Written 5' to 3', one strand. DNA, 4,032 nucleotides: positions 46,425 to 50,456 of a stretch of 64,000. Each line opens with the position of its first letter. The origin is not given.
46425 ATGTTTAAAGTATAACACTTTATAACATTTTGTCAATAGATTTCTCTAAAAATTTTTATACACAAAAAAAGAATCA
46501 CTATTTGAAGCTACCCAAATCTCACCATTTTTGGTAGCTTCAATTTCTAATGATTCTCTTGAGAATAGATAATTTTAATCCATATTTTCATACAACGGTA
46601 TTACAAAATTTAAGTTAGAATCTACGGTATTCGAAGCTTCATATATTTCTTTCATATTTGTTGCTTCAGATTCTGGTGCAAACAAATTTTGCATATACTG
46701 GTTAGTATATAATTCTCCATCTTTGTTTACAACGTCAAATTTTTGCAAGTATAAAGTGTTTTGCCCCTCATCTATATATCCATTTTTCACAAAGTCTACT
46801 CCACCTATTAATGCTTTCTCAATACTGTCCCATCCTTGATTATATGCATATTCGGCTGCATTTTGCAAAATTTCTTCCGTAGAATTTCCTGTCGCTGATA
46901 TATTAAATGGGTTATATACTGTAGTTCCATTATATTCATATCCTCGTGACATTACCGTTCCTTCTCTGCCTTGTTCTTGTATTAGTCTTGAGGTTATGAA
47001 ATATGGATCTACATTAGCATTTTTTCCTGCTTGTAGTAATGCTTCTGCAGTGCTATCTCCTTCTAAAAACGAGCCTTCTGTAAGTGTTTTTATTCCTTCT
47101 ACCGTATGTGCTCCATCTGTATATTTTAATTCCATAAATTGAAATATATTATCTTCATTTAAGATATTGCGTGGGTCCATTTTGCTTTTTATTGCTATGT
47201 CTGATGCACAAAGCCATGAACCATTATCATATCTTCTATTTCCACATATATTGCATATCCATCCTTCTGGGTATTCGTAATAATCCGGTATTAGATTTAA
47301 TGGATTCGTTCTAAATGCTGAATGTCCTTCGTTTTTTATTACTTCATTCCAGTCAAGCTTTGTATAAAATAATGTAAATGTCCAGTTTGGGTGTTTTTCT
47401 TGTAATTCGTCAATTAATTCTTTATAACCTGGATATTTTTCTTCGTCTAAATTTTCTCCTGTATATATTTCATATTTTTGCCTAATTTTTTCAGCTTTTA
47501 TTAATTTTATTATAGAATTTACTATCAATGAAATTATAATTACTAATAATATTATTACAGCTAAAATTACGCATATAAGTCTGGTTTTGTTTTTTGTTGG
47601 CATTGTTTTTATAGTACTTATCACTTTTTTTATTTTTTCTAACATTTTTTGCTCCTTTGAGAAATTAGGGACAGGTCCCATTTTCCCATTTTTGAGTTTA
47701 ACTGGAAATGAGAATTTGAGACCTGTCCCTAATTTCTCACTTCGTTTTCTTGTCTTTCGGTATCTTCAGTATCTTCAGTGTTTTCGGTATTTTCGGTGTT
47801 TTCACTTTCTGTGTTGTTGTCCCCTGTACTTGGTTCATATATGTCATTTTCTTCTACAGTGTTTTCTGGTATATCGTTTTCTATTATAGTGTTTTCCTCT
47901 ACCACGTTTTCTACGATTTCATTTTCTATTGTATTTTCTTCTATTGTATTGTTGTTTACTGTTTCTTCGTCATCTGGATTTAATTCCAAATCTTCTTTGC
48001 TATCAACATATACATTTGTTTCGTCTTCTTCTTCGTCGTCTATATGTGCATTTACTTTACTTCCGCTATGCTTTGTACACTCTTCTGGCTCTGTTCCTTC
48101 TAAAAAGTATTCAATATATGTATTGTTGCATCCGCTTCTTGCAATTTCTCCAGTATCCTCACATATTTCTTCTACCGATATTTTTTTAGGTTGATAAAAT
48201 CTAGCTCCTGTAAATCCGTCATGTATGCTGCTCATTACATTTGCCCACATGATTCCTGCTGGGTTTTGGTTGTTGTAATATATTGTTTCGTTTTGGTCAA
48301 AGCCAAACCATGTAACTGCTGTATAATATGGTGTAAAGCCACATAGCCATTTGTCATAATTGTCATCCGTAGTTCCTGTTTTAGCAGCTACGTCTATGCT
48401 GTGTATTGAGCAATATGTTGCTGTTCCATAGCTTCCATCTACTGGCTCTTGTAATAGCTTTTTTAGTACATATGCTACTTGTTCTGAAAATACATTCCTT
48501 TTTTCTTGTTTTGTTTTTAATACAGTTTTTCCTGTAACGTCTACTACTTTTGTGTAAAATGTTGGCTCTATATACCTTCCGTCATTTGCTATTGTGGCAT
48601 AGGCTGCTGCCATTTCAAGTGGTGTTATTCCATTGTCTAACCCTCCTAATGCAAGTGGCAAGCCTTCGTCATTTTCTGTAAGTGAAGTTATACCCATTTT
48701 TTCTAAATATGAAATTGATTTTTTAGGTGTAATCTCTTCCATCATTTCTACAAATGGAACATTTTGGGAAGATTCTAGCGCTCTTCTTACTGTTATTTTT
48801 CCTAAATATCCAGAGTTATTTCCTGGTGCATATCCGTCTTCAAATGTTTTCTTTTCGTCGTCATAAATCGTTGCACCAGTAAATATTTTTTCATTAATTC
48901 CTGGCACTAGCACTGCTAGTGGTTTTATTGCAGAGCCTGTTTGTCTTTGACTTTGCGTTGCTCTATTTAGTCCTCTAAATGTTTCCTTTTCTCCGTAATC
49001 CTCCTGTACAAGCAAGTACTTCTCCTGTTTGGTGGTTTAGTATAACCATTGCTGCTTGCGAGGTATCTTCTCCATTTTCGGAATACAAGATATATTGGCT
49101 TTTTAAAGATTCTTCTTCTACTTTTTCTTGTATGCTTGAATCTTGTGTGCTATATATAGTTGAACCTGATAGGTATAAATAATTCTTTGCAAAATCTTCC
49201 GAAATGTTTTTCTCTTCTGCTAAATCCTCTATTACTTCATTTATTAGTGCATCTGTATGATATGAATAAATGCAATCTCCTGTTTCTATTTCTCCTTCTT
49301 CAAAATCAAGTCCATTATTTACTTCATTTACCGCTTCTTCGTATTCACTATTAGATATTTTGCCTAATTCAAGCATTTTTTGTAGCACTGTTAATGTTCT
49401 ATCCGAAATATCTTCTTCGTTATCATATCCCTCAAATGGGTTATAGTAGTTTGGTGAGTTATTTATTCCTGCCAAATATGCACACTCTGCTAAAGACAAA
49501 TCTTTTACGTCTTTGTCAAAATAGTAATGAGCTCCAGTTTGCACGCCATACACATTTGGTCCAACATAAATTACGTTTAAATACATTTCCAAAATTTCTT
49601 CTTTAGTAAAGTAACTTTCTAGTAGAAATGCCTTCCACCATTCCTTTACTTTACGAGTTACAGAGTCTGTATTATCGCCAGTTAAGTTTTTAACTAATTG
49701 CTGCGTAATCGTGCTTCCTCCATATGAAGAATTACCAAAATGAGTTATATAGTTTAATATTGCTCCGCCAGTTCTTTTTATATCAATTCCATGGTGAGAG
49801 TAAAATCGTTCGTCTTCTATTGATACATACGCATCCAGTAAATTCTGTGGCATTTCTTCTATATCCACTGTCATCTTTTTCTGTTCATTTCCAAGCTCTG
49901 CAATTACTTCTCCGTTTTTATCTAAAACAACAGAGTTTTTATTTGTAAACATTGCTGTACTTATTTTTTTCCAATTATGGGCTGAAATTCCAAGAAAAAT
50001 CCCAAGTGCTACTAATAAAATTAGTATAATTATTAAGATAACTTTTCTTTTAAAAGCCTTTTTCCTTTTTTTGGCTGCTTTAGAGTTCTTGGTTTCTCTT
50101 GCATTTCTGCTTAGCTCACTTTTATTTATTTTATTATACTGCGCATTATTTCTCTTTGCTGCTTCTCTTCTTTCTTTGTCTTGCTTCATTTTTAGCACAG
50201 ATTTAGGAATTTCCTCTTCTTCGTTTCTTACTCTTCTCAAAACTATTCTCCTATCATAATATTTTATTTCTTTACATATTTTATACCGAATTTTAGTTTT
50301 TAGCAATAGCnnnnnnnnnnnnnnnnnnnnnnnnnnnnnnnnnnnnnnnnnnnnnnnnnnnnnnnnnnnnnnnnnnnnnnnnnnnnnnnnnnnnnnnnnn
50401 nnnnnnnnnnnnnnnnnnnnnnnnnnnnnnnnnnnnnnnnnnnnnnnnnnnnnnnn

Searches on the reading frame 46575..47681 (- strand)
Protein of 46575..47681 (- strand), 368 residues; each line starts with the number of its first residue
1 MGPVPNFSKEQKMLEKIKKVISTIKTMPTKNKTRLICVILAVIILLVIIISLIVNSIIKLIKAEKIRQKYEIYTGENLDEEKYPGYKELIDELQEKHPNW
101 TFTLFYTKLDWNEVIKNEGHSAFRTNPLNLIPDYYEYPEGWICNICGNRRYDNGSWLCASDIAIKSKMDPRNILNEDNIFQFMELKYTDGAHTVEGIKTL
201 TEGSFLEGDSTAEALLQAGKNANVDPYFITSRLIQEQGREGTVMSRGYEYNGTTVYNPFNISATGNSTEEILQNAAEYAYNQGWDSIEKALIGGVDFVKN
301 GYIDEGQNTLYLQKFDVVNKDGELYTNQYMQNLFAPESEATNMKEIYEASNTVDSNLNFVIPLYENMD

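Call 69: search_protein_families(library=ncbifam, proteins=[window:46575-47681:-], max_evalue=0.00001)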
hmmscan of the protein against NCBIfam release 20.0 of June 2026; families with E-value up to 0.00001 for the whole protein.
window:46575-47681:- (368 aa): 1 family
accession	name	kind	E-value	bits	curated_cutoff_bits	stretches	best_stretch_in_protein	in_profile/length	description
NF052642.1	amidase_SagB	exception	4.3e-23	81.9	425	1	152-352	72-265/282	peptidoglycan release complex glucosaminidase SagB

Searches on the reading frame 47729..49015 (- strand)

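Call 87: search_protein_families(library=ncbifam, proteins=[window:47729-49015:-], max_evalue=0.000001)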
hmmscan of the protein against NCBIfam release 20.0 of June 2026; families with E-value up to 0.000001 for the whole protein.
window:47729-49015:- (428 aa): 14 families
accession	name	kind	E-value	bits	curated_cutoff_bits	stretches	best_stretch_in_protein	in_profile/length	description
TIGR02074.1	PBP_1a_fam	subfamily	1.2e-66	225.6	508.75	1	9-265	283-533/535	PBP1A family penicillin-binding protein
TIGR02073.1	PBP_1c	equivalog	2.5e-41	142.1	494.2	1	19-343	307-619/728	penicillin-binding protein 1C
NF038276.1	strep_PBP2A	exception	2e-37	128.8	1100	1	9-276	377-648/716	penicillin-binding protein PBP2A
NF051885.1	tranpepglycosPbpC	equivalog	1.3e-34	119.8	900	1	16-283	351-612/632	multimodular transpeptidase-transglycosylase PbpC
TIGR02071.1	PBP_1b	equivalog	7.6e-32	110.3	717.75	1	9-295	425-711/729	penicillin-binding protein 1B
NF038274.1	strep_PBP1B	exception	7.2e-28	97.3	1225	1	17-265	406-662/745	penicillin-binding protein PBP1B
NF008643.0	PRK11636.1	equivalog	1.8e-26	92.7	1263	2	16-170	453-608/850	peptidoglycan glycosyltransferase/peptidoglycan DD-transpeptidase MrcA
NF038272.1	strep_PBP1A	exception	9.5e-25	87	1075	1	14-220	354-566/658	penicillin-binding protein PBP1A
NF007061.0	PRK09506.1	equivalog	7.6e-24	83.5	1120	1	8-247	488-729/825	bifunctional glycosyl transferase/transpeptidase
TIGR03423.1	pbp2_mrdA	equivalog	3.4e-21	75.4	455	1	120-217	427-527/593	penicillin-binding protein 2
NF011423.0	PRK14850.1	equivalog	1.3e-20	73.4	1275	1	10-253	436-681/764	penicillin-binding protein 1b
NF008414.0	PRK11240.1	equivalog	5e-15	54.6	1121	1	21-312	335-620/774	peptidoglycan glycosyltransferase PbpC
TIGR02214.1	spoVD_pbp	equivalog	1.3e-10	40.2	688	1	125-217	403-495/636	stage V sporulation protein D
NF051842.1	PBP4_5_Efaec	equivalog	4.9e-07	28.5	700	0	130-216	537-613/668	penicillin-binding protein PBP4(5)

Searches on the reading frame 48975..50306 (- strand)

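Call 87: search_protein_families(library=ncbifam, proteins=[window:48975-50306:-], max_evalue=0.000001)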
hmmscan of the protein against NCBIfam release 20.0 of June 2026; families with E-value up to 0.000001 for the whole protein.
window:48975-50306:- (443 aa): 13 families
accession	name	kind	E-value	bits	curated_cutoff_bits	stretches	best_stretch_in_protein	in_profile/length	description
TIGR02074.1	PBP_1a_fam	subfamily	8.6e-80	269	508.75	1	144-438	2-280/535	PBP1A family penicillin-binding protein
NF038272.1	strep_PBP1A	exception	4.1e-65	220.3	1075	1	81-442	7-351/658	penicillin-binding protein PBP1A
TIGR02071.1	PBP_1b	equivalog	7.8e-53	179.7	717.75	1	134-438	135-426/729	penicillin-binding protein 1B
NF051885.1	tranpepglycosPbpC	equivalog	1.1e-50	172.9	900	1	89-437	10-344/632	multimodular transpeptidase-transglycosylase PbpC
NF038276.1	strep_PBP2A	exception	4.9e-48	163.9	1100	1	52-437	4-373/716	penicillin-binding protein PBP2A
TIGR02073.1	PBP_1c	equivalog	2.3e-44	152.1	494.2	1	122-328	9-213/728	penicillin-binding protein 1C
NF008643.0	PRK11636.1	equivalog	1e-43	149.7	1263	1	127-331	50-249/850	peptidoglycan glycosyltransferase/peptidoglycan DD-transpeptidase MrcA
NF010008.0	PRK13481.1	equivalog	4.7e-41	140.9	270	1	58-330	14-268/269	glycosyltransferase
NF011423.0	PRK14850.1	equivalog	8.7e-40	136.8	1275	1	126-436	137-434/764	penicillin-binding protein 1b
NF007061.0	PRK09506.1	equivalog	6.7e-39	133.3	1120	1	139-437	206-489/825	bifunctional glycosyl transferase/transpeptidase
TIGR02070.1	mono_pep_trsgly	equivalog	1.2e-37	129.6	182.65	1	93-313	8-220/224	monofunctional biosynthetic peptidoglycan transglycosylase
NF038274.1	strep_PBP1B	exception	2.1e-35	122.2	1225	1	84-437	13-398/745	penicillin-binding protein PBP1B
NF008414.0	PRK11240.1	equivalog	1.1e-19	70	1121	1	120-328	38-243/774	peptidoglycan glycosyltransferase PbpC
